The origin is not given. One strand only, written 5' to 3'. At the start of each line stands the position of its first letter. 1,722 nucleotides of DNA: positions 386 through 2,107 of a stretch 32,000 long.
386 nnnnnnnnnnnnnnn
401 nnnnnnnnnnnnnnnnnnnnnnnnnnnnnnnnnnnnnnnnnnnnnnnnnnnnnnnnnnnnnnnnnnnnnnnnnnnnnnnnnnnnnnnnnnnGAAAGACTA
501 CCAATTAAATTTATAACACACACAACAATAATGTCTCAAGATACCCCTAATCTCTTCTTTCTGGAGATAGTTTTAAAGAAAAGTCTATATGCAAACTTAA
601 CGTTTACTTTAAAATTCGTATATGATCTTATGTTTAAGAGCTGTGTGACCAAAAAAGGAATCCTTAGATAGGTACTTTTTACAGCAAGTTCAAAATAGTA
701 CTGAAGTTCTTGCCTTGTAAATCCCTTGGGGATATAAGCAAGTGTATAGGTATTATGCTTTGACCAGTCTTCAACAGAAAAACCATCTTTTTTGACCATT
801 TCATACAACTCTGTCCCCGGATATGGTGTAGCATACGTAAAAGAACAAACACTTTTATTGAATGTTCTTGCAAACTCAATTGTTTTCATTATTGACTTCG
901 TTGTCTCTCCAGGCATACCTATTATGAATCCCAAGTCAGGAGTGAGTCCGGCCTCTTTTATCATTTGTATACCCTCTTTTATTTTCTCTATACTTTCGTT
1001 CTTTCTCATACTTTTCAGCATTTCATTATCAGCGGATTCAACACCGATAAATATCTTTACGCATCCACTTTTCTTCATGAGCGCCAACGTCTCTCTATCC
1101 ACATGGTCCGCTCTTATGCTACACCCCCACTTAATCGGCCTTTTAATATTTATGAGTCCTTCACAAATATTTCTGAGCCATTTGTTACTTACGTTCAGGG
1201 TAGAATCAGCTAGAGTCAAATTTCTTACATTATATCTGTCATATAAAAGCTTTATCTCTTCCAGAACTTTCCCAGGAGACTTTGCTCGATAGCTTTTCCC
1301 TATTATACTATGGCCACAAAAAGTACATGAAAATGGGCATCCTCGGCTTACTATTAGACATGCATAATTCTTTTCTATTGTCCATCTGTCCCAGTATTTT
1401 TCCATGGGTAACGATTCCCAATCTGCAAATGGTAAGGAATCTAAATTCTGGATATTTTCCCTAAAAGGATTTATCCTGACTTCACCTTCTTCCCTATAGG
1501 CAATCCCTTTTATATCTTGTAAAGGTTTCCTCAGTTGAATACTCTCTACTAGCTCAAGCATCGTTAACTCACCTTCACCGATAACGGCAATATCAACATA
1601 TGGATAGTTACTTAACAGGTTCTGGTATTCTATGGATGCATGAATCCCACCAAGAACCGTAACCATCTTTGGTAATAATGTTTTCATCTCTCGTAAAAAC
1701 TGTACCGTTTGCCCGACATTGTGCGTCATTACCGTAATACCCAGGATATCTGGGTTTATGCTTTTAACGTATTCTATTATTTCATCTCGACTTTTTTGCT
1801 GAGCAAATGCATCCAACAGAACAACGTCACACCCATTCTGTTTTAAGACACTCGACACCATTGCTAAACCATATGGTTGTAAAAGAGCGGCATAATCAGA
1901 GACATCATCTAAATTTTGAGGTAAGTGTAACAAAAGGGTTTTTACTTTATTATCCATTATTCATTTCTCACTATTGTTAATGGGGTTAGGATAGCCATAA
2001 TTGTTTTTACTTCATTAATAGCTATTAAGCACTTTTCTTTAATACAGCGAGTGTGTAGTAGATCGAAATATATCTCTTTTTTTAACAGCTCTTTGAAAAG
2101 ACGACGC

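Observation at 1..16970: Radical-SAM-dense sugar-activation and tailoring operon: the best candidate for an undescribed system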

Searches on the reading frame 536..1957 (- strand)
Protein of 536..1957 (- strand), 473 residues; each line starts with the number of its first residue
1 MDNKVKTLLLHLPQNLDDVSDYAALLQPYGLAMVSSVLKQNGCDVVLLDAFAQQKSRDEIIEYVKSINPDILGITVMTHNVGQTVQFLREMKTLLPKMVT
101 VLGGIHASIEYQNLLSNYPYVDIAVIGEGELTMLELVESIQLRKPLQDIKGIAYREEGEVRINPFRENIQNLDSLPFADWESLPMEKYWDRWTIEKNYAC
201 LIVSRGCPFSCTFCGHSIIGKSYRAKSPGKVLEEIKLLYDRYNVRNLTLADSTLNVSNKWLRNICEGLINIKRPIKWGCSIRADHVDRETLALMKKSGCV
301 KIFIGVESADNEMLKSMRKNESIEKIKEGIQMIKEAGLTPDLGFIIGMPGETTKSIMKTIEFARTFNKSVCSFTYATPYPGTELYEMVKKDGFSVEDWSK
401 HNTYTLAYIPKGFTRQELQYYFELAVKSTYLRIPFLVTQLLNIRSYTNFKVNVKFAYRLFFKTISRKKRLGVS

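Call 3: search_protein_families(library=pfam, proteins=[window:536-1957:-])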
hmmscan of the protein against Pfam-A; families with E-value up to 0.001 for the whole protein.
window:536-1957:- (473 aa): 2 families
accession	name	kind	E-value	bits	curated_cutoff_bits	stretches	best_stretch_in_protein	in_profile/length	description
PF04055.27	Radical_SAM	-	1.5e-25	90.7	29.5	1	202-363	2-166/166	Radical SAM superfamily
PF02310.24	B12-binding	-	2.2e-24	86.1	32.1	1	24-136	10-120/121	B12 binding domain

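Call 5: search_protein_families(library=ncbifam, proteins=[window:536-1957:-], max_evalue=0.00001)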
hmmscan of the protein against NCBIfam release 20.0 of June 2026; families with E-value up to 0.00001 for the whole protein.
window:536-1957:- (473 aa): 37 families (the best 25 are shown)
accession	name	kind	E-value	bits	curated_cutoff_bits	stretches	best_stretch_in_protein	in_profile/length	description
TIGR02026.1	BchE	equivalog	7.7e-76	255.9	481.35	1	21-440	15-443/497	magnesium-protoporphyrin IX monomethyl ester anaerobic oxidative cyclase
TIGR03471.1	HpnJ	equivalog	5.1e-61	207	577.6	1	46-399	48-398/472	hopanoid biosynthesis associated radical SAM protein HpnJ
TIGR04479.1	bcpD_PhpK_rSAM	subfamily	3.4e-50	170.9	600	1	30-366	74-409/504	PhpK family radical SAM P-methyltransferase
NF050148.1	rSAM_ApyD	equivalog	5.4e-47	160.5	750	1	64-392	70-401/645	RiPP biosynthesis radical SAM protein ApyD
NF038361.1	rSAM_Sden_1168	equivalog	5.2e-45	154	575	1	28-392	85-477/560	Sden_1168 family B12-binding radical SAM P-methyltransferase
TIGR04072.2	rSAM_ladder_B12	equivalog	2.2e-43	148.5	360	1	27-419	17-401/443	lipid biosynthesis B12-binding/radical SAM protein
TIGR04385.1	B12_rSAM_cofa1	equivalog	2.6e-39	135.7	450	1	27-363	19-361/438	B12 lower ligand biosynthesis radical SAM protein BzaD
TIGR04013.1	B12_SAM_MJ_1487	hypoth_equivalog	4.3e-39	134.5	251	1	29-389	11-358/382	TIGR04013 family B12-binding domain/radical SAM domain-containing protein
TIGR03975.1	rSAM_ocin_1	subfamily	5.5e-39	134.1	281.85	1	58-359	118-423/606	RiPP maturation radical SAM C-methyltransferase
TIGR04367.1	HpnR_B12_rSAM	equivalog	3.1e-34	118.4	650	1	26-387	20-372/490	hopanoid C-3 methylase HpnR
NF033712.0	B12_rSAM_KedN5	subfamily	1.7e-32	112.5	700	1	45-359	39-363/624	KedN5 family methylcobalamin-dependent radical SAM C-methyltransferase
TIGR04014.1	B12_SAM_MJ_0865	equivalog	1.2e-29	103.4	360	1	28-390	11-360/434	methyl-coenzyme M reductase glutamine C-methyltransferase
TIGR04190.1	B12_SAM_Ta0216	equivalog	3.4e-29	101.8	500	1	26-369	35-397/554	TIGR04190 family B12-binding domain/radical SAM domain protein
TIGR04295.1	B12_rSAM_oligo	hypoth_equivalog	7.5e-26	90.8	400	1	28-323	25-318/422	TIGR04295 family B12-binding domain-containing radical SAM protein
NF045585.1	rSAM_slr0320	equivalog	2.8e-24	85.5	775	1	79-368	120-411/511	photosystem II high light acclimation radical SAM protein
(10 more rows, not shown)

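Call 7: find_encoding_contigs(protein=window:536-1957:-, flank=10000, max_places=6)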
Protein window:536-1957:- (473 aa): 2 contigs read that carry it; 2 places shown.
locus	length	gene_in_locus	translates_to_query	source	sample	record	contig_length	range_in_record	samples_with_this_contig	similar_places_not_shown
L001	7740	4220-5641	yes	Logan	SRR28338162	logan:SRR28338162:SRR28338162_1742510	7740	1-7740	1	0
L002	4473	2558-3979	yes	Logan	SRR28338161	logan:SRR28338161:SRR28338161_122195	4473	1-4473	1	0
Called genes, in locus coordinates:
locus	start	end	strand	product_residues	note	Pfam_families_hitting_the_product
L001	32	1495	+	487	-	PF02310:B12-binding, PF04055:Radical_SAM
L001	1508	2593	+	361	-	PF04055:Radical_SAM, PF13186:SPASM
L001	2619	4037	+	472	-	PF02310:B12-binding, PF04055:Radical_SAM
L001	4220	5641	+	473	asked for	PF02310:B12-binding, PF04055:Radical_SAM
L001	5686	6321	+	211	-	PF02698:DUF218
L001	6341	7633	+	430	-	PF13353:Fer4_12 (weak), PF04055:Radical_SAM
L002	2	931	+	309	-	?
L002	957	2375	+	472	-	PF02310:B12-binding, PF04055:Radical_SAM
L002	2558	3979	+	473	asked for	PF02310:B12-binding, PF04055:Radical_SAM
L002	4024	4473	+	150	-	?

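Call 8: find_related_loci(query=window:536-1957:-, collection=genome_contigs, flank=10000)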
Query window:536-1957:- (473 aa) in genome_contigs; peptide patterns used: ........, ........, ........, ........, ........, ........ (x = any residue, [..] = any of these).
166 stretches matched a pattern; 13 encode a relative of the query (tblastn E <= 1e-3); 13 distinct loci.
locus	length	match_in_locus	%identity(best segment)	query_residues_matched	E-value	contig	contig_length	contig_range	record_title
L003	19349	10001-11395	48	4-459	7e-160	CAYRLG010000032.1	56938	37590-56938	MAG TPA_asm: uncultured Desulfobacterales bacterium isolate binchicken_co168_123 genome assembly, contig: NODE_882_lengt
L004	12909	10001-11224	31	26-409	1e-54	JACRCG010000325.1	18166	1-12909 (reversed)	MAG: Deltaproteobacteria bacterium isolate NC_groundwater_1640_Pr3_B-0.1um_54_8 SR-2_scaffold_141_3925134, whole genome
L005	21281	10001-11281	30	30-435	6e-54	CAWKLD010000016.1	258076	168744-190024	MAG: uncultured delta proteobacterium isolate MFD04716.bin.2.216 genome assembly, contig: contig_6011, whole genome shot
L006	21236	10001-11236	30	19-393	6e-53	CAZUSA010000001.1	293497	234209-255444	MAG TPA_asm: Candidatus Woesearchaeota archaeon isolate binchicken_co46_946 genome assembly, contig: NODE_30_length_2934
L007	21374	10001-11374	27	5-432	8e-43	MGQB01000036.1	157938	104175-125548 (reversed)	MAG: Deltaproteobacteria bacterium RBG_13_43_22 RBG_13_scaffold_87, whole genome shotgun sequence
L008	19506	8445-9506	28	27-396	9e-34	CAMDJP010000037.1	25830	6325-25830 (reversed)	MAG: Akkermansia muciniphila isolate TE-11nov19-118 genome assembly, contig: TE-11nov19-C2506, whole genome shotgun sequ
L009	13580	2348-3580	25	29-400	1e-24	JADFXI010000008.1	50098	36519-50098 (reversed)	MAG: Nitrospirae bacterium isolate nDJH13bin21 nDJH13_bin21_NODE_8_length_50098_cov_3.358088, whole genome shotgun seque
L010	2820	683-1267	22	207-415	2e-6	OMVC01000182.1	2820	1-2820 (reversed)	uncultured bacterium isolate hRUG901 genome assembly, contig: NODE_51479_length_2820_cov_9.42098, whole genome shotgun s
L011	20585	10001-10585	23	201-387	2e-5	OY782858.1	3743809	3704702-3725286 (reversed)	MAG: uncultured Paludibacter sp. isolate 5944eece-edc5-4037-b13b-d89448906053 genome assembly, chromosome: 1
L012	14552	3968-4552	23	201-387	3e-5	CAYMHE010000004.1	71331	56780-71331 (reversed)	MAG TPA_asm: uncultured Paludibacter sp. isolate binchicken_co280_229 genome assembly, contig: NODE_31_length_71331_cov_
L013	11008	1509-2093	23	201-387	3e-5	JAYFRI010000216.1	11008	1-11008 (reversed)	MAG: Paludibacter sp. isolate CA_72 c_CA_000000059070, whole genome shotgun sequence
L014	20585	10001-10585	24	201-387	6e-5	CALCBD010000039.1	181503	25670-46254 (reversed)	MAG TPA_asm: uncultured Paludibacter sp. isolate SRR3330157_bin.134_CONCOCT_v1.1_MAG genome assembly, contig: ERZ724089.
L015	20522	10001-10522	26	199-362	1e-4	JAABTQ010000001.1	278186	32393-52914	MAG: Desulfobacteraceae bacterium isolate S24.Bin046 Scaffold_1, whole genome shotgun sequence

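Call 11: search_protein_families(library=pfam, proteins=[L001:5686-6321:+, L001:6341-7633:+])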
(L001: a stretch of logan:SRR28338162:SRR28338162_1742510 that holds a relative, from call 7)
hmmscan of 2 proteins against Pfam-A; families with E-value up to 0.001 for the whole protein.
L001:5686-6321:+ (211 aa): 1 family
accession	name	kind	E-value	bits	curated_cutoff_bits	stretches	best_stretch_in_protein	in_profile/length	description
PF02698.23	DUF218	-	1.2e-26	93.6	27.6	1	49-199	1-131/133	DUF218 domain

L001:6341-7633:+ (430 aa): 2 families
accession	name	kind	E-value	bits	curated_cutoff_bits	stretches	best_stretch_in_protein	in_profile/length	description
PF04055.27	Radical_SAM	-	1.1e-26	94.5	29.5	1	112-257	4-154/166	Radical SAM superfamily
PF13353.11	Fer4_12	-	9e-07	29.7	22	1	114-213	14-114/137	4Fe-4S single cluster domain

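Call 12: search_protein_families(library=ncbifam, proteins=[L001:6341-7633:+, L001:5686-6321:+], max_evalue=1e-8)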
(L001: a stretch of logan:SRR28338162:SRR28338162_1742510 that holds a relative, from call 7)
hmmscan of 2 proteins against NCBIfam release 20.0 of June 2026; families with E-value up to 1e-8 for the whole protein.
L001:6341-7633:+ (430 aa): 37 families (the best 25 are shown)
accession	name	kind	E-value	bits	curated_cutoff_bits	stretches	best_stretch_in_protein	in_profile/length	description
TIGR02666.1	moaA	equivalog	2.1e-26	92.7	284.05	1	112-307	17-220/336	GTP 3',8-cyclase MoaA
TIGR02668.1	moaA_archaeal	equivalog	5.3e-25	88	325.25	1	105-276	10-179/303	GTP 3',8-cyclase MoaA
NF049973.1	radical_Rv1681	equivalog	3.5e-24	85.4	380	1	112-300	79-266/326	Rv1681 family radical SAM protein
TIGR04545.1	rSAM_ahbD_hemeb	equivalog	7.9e-24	84.7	500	1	112-317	7-208/339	heme b synthase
TIGR04051.1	rSAM_NirJ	equivalog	3.3e-23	82.2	515.45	1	113-274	10-167/354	heme d1 biosynthesis radical SAM protein NirJ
NF001199.0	PRK00164.2-1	equivalog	1.2e-21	77.2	231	1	105-278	12-183/308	GTP 3',8-cyclase MoaA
NF050035.1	rSAM_WgK_link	exception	1.7e-21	76.7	650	1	111-258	15-161/367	radical SAM/SPASM peptide maturase WgkB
TIGR04546.1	rSAM_ahbC_deAc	equivalog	2.2e-21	76.1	650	1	111-289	45-222/390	12,18-didecarboxysiroheme deacetylase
TIGR04055.1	rSAM_NirJ2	equivalog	5.2e-21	75.5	500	1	110-272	5-163/326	putative heme d1 biosynthesis radical SAM protein NirJ2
TIGR04054.1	rSAM_NirJ1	equivalog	1.9e-20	72.9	650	1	109-309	40-239/387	putative heme d1 biosynthesis radical SAM protein NirJ1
TIGR04303.1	GeoRSP_rSAM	equivalog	6.6e-20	71.9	400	1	109-301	9-198/325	GeoRSP system radical SAM/SPASM protein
TIGR04053.2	TIGR04053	equivalog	1.3e-19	70.7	395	1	112-259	15-164/366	TIGR04053 family radical SAM/SPASM domain-containing protein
TIGR02109.1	PQQ_syn_pqqE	equivalog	1.6e-19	70.1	381.35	1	112-363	14-279/358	pyrroloquinoline quinone biosynthesis protein PqqE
TIGR04250.1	SCM_rSAM_ScmE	equivalog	2.3e-19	69.5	400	1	109-259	7-156/358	SynChlorMet cassette radical SAM/SPASM protein ScmE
NF038283.1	viperin_w_prok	equivalog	2e-18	66.5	180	1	112-275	9-183/281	viperin family antiviral radical SAM protein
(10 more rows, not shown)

L001:5686-6321:+ (211 aa): 0 families

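Call 15: search_protein_families(library=pfam, proteins=[L003:22-804:+, L003:1284-2675:+, L003:2765-3757:+, L003:3814-5475:+, L003:5504-6271:+, L003:6264-7322:+, L003:7361-8371:+, L003:8410-9240:+, L003:9276-9986:+, L003:11496-12164:+], max_evalue=0.00001)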
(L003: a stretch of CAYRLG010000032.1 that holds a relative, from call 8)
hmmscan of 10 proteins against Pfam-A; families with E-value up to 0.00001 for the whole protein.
L003:22-804:+ (260 aa): 0 families

L003:1284-2675:+ (463 aa): 4 families
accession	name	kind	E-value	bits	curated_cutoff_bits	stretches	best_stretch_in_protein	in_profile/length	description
PF00483.29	NTP_transferase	-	2e-34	119.7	21.2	1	12-262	2-243/245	Nucleotidyl transferase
PF13242.12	Hydrolase_like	-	1.7e-18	66.7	22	1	383-451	2-73/75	HAD-hyrolase-like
PF12804.13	NTP_transf_3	-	2.2e-09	38.1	27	1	12-76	1-58/160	MobA-like NTP transferase domain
PF13419.12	HAD_2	-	2e-08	35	23.8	1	380-428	130-178/178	Haloacid dehalogenase-like hydrolase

L003:2765-3757:+ (330 aa): 1 family
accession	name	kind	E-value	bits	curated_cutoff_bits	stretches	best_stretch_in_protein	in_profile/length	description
PF00288.32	GHMP_kinases_N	-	2.7e-13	50.4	22.3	1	73-154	7-86/87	GHMP kinases N terminal domain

L003:3814-5475:+ (553 aa): 1 family
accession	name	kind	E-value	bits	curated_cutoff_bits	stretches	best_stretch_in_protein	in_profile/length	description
PF04055.27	Radical_SAM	-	1.2e-15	58.5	29.5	1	264-423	3-164/166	Radical SAM superfamily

L003:5504-6271:+ (255 aa): 2 families
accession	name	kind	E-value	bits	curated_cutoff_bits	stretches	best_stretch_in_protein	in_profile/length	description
PF00106.31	adh_short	-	1.7e-26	93.4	26.6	1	5-186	3-190/195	short chain dehydrogenase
PF13561.12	adh_short_C2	-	3.8e-19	69.6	27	1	9-186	1-184/236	Enoyl-(Acyl carrier protein) reductase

L003:6264-7322:+ (352 aa): 2 families
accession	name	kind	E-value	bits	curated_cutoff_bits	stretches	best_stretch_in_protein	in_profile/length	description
PF04055.27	Radical_SAM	-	1.5e-23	84.2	29.5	1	56-203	4-157/166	Radical SAM superfamily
PF13186.11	SPASM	-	1.2e-07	32.3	21.5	1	269-309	1-46/67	Iron-sulfur cluster-binding domain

L003:7361-8371:+ (336 aa): 1 family
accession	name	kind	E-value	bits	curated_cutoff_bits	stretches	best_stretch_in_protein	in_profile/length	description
PF03706.18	LPG_synthase_TM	-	5.7e-19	69.1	33.4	1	12-314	2-300/302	Lysylphosphatidylglycerol synthase TM region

L003:8410-9240:+ (276 aa): 2 families
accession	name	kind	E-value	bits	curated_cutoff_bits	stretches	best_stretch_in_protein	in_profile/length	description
PF00106.31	adh_short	-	5.8e-36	124.2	26.6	1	9-197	2-189/195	short chain dehydrogenase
PF13561.12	adh_short_C2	-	1.5e-17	64.4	27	1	14-194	1-180/236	Enoyl-(Acyl carrier protein) reductase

L003:9276-9986:+ (236 aa): 1 family
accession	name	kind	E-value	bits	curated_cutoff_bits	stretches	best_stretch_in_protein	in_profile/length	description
PF02698.23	DUF218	-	8.8e-14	52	27.6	1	66-209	1-114/133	DUF218 domain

L003:11496-12164:+ (222 aa): 1 family
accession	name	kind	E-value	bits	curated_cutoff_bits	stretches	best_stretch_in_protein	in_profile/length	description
PF02698.23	DUF218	-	3.6e-22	79.2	27.6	1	44-211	1-132/133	DUF218 domain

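Call 30: search_solved_structures(query=L001:6341-7633:+, max_evalue=0.001)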
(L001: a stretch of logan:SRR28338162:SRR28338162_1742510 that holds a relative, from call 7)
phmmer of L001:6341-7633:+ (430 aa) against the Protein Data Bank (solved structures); distinct sequences matched with E-value up to 0.001: 19.
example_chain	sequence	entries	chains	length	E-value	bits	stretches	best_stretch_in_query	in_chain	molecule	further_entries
7vob_C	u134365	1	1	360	1e-09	40.6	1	115-261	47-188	Cytosylglucuronate decarboxylase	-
7voc_C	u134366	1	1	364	1.1e-09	40.6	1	115-261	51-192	Cytosylglucuronate decarboxylase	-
1tv7_A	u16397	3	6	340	2e-09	39.7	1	104-289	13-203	Molybdenum cofactor biosynthesis protein A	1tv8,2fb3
2fb2_A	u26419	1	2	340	2.7e-09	39.3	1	104-289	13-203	Molybdenum cofactor biosynthesis protein A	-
6efn_A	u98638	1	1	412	8e-08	34.4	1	112-257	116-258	Sporulation killing factor maturation protein SkfB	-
9dfn_A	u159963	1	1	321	5.3e-07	31.7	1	107-261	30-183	Radical SAM core domain-containing protein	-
9dfu_A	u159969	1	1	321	5.3e-07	31.7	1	107-261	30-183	Radical SAM core domain-containing protein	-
9dgw_A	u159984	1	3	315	6.9e-07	31.4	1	109-261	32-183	Radical SAM core domain-containing protein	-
9dfw_A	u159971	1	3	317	7e-07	31.3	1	109-261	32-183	Radical SAM core domain-containing protein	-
6b4c_A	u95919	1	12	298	7.9e-07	31.2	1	112-261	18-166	Viperin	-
7n7i_A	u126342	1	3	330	9.6e-07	30.9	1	111-261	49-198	Viperin-like enzyme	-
5vsl_A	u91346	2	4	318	2.5e-06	29.5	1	109-290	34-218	Radical S-adenosyl methionine domain-containing protein 2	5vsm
6q2p_A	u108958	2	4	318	3.4e-06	29.1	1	109-287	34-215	Radical S-adenosyl methionine domain-containing protein 2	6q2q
7n7h_A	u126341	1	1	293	8e-06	27.8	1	109-271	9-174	VIPERIN-LIKE ENZYME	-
8wm2_A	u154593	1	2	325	9.5e-05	24.3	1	114-214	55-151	Fe-S radical SAM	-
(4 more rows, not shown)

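Call 36: find_homologous_proteins(query=L001:6341-7633:+, max_evalue=1e-40)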
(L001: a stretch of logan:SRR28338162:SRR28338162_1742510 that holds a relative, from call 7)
Query L001:6341-7633:+ (430 aa): 119 proteins with E <= 1e-40 among 7367 candidates.
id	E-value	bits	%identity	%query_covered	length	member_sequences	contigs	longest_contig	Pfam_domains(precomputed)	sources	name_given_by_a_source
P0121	6.7e-282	952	94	100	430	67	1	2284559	PF04055.28,PF13353.12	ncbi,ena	-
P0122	1.3e-207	708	70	97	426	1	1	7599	PF04055.28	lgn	-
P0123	6.8e-206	702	70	98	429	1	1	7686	PF04055.28,PF13353.12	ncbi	-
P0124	1.3e-205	701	69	97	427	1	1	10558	PF04055.28,PF13353.12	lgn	-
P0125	4.2e-205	699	67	99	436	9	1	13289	PF04055.28,PF13353.12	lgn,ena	-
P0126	5.4e-205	699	68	97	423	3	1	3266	PF04055.28,PF13353.12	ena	-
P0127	1.3e-203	695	68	98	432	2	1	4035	PF04055.28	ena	-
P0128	2.3e-203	694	69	97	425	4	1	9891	PF04055.28,PF13353.12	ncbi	-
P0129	2.7e-203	693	68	98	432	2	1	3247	PF04055.28,PF13353.12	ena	-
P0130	1.5e-201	688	67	100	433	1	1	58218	PF04055.28,PF13353.12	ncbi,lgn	-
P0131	2.7e-201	687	68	97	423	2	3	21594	PF04055.28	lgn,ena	-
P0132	2.0e-200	684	67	97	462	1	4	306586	PF04055.28,PF13353.12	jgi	jgi:MoaA/NifB/PqqE/SkfB family radical SAM enzyme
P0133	2.2e-200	684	67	97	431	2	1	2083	PF04055.28,PF13353.12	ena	-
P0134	3.6e-200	683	68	97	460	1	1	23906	PF04055.28,PF13353.12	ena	-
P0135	1.9e-198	677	66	98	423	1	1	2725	PF04055.28,PF13353.12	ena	-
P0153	4.9e-193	660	68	97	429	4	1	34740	PF04055.28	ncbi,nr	ncbi:radical SAM protein [Pseudodesulfovibrio sp.]|nr:radical SAM protein [Pseudodesulfovibrio sp.]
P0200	6.8e-155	534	56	97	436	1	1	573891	PF04055.28,PF13353.12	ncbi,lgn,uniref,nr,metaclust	ncbi:radical SAM/SPASM domain-containing protein [Desulfobacula phenolica]|uniref:Radical SAM superf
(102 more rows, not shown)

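Call 37: find_encoding_contigs(protein=P0121, flank=10000, max_places=1)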
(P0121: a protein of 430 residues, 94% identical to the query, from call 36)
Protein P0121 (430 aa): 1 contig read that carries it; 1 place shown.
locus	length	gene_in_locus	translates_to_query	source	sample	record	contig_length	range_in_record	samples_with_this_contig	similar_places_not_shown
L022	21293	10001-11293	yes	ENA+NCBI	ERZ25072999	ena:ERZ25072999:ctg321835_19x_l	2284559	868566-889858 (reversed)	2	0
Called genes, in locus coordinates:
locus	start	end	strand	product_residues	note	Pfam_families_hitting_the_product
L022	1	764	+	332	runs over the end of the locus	PF04055:Radical_SAM, PF13186:SPASM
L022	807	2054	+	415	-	PF01041:DegT_DnrJ_EryC1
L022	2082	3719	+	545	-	PF02310:B12-binding, PF04055:Radical_SAM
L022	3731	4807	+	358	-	PF04055:Radical_SAM, PF13186:SPASM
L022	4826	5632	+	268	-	PF13489:Methyltransf_23, PF08241:Methyltransf_11, PF13649:Methyltransf_25 (weak), PF08242:Methyltransf_12 (weak), PF13847:Methyltransf_31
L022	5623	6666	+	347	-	PF03706:LPG_synthase_TM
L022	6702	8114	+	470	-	PF02310:B12-binding, PF04055:Radical_SAM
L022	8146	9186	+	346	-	PF04055:Radical_SAM, PF13186:SPASM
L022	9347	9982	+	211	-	PF02698:DUF218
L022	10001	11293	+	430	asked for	PF13353:Fer4_12 (weak), PF04055:Radical_SAM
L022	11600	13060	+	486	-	PF02310:B12-binding, PF04055:Radical_SAM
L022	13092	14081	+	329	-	PF00535:Glycos_transf_2, PF10111:Glyco_tranf_2_2, PF13641:Glyco_tranf_2_3, PF13632:Glyco_trans_2_3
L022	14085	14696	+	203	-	PF13489:Methyltransf_23, PF02353:CMAS (weak), PF13847:Methyltransf_31 (weak), PF08241:Methyltransf_11 (weak), PF08242:Methyltransf_12 (weak), PF13649:Methyltransf_25 (weak)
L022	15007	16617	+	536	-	PF13174:TPR_6 (faint), PF07719:TPR_2 (faint), PF13424:TPR_12 (faint), PF00515:TPR_1 (faint), PF12895:ANAPC3 (faint), PF13176:TPR_7 (faint), PF13428:TPR_14 (faint), PF13432:TPR_16 (faint), +3 more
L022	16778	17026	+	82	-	PF02604:PhdYeFM_antitox (weak)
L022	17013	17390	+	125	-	PF01850:PIN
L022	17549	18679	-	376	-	PF00180:Iso_dh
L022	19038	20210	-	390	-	PF13173:AAA_14, PF13635:DUF4143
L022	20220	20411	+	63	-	-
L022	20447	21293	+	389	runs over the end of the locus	PF13173:AAA_14, PF13635:DUF4143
